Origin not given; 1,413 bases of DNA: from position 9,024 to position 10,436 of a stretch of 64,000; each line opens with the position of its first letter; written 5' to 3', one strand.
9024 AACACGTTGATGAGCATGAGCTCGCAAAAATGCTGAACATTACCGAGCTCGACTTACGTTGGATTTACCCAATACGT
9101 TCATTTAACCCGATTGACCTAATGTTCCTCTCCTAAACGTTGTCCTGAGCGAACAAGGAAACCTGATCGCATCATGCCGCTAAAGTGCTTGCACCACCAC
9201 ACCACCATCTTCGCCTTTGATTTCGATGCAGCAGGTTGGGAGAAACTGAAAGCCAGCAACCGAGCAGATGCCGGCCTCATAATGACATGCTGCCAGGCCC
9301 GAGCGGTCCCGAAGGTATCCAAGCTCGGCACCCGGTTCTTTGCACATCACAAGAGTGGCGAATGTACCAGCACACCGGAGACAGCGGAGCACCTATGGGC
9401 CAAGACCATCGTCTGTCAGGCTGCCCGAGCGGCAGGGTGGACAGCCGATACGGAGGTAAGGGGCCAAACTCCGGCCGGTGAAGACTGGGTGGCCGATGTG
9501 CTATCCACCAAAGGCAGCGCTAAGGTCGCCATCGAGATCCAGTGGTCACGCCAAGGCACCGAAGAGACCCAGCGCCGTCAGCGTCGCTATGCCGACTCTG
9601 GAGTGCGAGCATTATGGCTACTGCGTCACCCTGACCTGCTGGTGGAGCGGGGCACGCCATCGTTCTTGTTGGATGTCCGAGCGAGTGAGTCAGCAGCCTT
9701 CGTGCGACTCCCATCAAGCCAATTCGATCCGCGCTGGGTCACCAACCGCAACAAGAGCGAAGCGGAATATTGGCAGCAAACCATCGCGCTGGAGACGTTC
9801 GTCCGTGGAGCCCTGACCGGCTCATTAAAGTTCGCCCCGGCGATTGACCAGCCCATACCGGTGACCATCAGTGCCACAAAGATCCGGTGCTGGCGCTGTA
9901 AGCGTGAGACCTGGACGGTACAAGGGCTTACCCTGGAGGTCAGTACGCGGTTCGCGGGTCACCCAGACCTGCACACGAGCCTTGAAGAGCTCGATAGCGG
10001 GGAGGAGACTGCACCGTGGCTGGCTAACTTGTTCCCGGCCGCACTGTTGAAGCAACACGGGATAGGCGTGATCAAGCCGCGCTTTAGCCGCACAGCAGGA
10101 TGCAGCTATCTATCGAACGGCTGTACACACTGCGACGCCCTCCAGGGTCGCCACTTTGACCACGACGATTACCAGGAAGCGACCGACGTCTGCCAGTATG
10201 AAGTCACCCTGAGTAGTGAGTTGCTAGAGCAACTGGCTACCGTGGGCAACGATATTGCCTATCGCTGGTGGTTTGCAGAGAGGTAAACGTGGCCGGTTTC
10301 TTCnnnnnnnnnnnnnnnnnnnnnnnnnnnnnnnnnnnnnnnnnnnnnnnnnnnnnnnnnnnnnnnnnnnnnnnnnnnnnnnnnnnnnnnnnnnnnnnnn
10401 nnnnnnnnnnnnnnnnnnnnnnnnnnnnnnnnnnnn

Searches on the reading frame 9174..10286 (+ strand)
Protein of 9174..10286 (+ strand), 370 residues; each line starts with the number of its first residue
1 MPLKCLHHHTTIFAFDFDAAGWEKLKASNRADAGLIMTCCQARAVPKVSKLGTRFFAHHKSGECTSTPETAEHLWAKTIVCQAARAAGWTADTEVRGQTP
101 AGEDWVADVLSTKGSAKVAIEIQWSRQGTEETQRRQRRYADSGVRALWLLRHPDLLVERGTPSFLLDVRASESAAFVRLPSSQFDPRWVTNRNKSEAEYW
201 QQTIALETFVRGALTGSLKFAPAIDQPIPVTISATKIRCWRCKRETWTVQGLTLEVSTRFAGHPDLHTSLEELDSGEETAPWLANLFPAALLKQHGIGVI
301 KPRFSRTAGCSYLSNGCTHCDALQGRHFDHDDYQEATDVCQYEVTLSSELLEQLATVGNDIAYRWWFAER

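Call 3: search_protein_families(library=pfam, proteins=[window:9174-10286:+], max_evalue=0.01)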
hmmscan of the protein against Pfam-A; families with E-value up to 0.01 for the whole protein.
window:9174-10286:+ (370 aa): 1 family
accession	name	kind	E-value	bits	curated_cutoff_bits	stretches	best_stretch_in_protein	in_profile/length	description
PF06054.18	CoiA_nuc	-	4.3e-07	30.6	20.3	1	69-152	1-81/158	Competence protein CoiA, nuclease-like domain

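Call 9: search_protein_families(library=padloc, proteins=[window:9174-10286:+], max_evalue=0.01)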
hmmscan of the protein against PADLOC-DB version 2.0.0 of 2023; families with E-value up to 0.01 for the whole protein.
window:9174-10286:+ (370 aa): 0 families

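Call 39: search_protein_families(library=ncbifam, proteins=[window:9174-10286:+], max_evalue=0.01)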
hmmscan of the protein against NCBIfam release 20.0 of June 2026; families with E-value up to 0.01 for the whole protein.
window:9174-10286:+ (370 aa): 0 families
